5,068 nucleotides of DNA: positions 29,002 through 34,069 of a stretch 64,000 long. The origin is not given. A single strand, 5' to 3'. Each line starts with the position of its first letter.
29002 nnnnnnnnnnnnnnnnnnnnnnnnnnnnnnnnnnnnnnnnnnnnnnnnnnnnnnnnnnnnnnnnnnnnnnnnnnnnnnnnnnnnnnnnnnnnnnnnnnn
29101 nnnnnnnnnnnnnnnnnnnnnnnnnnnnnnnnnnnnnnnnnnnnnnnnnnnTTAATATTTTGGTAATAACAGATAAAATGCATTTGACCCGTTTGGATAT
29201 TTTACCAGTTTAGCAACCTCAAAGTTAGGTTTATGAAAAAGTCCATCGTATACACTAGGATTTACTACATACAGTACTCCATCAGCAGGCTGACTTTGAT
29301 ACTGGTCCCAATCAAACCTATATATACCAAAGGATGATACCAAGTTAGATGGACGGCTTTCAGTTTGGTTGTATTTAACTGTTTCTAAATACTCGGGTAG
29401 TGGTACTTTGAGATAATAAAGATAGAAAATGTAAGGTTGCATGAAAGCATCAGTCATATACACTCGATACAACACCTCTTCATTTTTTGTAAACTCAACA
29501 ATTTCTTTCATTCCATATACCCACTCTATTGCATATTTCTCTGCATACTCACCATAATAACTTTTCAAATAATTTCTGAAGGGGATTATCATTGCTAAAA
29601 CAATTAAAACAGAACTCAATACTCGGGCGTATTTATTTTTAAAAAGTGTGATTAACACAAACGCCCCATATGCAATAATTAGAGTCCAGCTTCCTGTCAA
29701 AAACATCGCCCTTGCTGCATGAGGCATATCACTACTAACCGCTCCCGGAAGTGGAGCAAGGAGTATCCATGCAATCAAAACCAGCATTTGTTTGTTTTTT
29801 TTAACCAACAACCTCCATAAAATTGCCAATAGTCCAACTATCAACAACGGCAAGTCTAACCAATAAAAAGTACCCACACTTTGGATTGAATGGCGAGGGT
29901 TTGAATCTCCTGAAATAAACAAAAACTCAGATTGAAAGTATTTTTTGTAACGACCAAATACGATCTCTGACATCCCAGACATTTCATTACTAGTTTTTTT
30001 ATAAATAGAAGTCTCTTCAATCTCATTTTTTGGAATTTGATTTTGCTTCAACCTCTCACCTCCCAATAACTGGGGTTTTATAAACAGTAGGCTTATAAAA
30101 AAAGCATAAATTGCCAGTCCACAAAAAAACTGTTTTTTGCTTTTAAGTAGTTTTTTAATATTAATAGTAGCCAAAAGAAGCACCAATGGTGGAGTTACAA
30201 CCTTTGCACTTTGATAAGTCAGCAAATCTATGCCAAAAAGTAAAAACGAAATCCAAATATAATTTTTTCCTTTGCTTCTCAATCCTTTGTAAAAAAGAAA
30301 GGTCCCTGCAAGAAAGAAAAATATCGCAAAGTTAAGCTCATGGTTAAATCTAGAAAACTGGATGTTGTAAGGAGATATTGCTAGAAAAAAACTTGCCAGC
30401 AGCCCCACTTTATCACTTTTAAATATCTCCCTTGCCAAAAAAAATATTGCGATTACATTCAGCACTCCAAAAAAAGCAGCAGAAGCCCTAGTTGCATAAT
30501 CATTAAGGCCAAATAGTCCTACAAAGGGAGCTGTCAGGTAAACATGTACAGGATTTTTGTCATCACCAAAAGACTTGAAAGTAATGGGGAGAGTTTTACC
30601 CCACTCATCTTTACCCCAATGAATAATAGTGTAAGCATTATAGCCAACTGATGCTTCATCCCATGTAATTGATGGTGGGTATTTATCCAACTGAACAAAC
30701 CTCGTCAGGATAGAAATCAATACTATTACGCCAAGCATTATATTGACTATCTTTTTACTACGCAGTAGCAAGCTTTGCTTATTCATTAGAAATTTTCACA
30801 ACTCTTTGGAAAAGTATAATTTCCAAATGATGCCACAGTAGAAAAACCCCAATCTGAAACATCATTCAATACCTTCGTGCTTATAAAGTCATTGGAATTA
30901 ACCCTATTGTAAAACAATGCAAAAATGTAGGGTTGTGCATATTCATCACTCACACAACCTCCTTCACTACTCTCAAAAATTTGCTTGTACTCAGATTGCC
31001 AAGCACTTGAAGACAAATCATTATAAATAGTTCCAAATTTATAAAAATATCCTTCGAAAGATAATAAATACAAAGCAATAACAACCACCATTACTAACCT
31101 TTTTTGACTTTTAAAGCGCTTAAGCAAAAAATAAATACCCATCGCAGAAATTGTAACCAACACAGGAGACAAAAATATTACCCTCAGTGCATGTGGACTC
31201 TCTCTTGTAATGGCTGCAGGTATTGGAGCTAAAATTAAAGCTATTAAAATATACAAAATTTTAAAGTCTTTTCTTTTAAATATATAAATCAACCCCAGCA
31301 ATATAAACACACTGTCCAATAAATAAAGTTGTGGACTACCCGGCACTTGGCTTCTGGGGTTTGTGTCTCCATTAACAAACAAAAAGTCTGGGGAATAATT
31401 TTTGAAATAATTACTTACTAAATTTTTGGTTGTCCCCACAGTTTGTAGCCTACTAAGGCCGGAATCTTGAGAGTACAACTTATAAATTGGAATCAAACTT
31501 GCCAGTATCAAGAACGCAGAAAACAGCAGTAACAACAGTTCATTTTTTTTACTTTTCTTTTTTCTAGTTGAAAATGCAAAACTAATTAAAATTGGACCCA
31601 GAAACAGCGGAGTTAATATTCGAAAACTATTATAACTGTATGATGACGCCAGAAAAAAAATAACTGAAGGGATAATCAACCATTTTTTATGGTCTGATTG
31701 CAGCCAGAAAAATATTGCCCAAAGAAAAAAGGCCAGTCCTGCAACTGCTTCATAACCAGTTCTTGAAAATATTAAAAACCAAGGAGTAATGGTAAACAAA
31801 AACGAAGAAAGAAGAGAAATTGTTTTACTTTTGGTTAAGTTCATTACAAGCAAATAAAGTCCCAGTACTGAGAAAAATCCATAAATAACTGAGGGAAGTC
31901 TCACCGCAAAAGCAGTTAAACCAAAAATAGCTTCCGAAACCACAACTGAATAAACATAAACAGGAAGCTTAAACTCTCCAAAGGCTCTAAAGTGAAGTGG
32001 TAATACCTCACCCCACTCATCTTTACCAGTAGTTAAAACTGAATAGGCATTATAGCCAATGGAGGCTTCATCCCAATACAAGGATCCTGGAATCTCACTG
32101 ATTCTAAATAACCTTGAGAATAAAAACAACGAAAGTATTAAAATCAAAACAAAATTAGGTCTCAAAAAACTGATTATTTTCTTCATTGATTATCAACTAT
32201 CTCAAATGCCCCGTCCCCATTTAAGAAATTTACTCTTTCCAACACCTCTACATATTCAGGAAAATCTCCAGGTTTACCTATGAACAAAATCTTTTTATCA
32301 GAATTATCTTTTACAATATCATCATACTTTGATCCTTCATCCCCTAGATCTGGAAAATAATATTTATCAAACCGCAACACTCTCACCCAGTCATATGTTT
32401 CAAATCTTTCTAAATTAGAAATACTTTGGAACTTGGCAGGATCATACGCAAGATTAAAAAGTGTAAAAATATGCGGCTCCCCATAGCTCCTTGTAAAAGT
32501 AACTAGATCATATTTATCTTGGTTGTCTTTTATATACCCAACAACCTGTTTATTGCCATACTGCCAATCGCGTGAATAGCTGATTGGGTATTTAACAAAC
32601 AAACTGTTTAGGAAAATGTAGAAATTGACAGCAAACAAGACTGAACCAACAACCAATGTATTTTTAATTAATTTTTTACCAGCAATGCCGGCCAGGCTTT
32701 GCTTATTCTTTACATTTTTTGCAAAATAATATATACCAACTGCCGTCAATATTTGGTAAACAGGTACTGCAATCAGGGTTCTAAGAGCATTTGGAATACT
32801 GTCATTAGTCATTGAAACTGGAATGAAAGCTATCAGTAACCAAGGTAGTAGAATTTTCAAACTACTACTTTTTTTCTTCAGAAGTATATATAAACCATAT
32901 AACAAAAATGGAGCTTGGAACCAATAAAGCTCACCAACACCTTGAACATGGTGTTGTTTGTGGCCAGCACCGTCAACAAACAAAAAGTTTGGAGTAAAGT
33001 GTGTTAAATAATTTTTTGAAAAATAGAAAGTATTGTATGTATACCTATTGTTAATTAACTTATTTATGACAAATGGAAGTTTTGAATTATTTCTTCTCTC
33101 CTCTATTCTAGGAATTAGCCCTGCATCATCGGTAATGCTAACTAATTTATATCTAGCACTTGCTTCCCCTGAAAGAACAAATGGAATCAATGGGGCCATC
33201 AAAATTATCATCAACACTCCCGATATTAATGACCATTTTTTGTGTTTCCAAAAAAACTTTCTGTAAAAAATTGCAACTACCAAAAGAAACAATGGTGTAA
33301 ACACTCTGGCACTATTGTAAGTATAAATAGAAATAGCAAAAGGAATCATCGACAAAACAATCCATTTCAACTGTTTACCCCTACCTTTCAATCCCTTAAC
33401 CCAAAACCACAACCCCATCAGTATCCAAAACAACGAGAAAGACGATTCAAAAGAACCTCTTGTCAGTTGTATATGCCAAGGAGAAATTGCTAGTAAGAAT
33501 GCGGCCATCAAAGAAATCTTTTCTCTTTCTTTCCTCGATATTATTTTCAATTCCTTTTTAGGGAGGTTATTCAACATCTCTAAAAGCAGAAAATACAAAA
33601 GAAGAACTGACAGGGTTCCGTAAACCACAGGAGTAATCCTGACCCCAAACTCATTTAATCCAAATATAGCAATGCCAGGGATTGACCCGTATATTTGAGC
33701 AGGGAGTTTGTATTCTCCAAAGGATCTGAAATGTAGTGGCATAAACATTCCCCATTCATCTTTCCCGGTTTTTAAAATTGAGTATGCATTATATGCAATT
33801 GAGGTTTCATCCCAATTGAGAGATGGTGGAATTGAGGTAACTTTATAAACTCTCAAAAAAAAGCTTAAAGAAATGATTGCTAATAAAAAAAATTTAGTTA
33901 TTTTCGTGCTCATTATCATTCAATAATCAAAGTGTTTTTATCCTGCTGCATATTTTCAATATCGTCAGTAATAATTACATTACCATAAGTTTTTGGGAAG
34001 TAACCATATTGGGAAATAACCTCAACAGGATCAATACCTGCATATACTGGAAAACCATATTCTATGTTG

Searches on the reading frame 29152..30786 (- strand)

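Call 65: search_protein_families(library=pfam, proteins=[window:29152-30786:-], max_evalue=0.01)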
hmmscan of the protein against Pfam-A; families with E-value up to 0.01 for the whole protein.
window:29152-30786:- (544 aa): 2 families
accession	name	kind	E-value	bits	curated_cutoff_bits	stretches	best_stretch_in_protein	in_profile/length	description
PF13231.12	PMT_2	-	8e-14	52.6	26.1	1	76-231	1-155/160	Dolichyl-phosphate-mannose-protein mannosyltransferase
PF02366.24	PMT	-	2.5e-09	37.5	22.7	1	21-214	3-204/245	Dolichyl-phosphate-mannose-protein mannosyltransferase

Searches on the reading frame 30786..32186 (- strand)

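Call 72: search_protein_families(library=pfam, proteins=[window:30786-32186:-], max_evalue=0.001)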
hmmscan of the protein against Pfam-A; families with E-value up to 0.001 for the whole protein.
window:30786-32186:- (466 aa): 1 family
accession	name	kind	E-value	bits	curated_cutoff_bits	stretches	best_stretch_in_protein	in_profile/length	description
PF13231.12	PMT_2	-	7.7e-08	33.1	26.1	1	75-227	4-153/160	Dolichyl-phosphate-mannose-protein mannosyltransferase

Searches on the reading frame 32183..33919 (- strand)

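Call 65: search_protein_families(library=pfam, proteins=[window:32183-33919:-], max_evalue=0.01)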
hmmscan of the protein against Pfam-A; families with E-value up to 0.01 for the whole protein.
window:32183-33919:- (578 aa): 1 family
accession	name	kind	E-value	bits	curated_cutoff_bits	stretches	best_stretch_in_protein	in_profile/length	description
PF13231.12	PMT_2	-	1.6e-06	28.9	26.1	1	132-245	48-158/160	Dolichyl-phosphate-mannose-protein mannosyltransferase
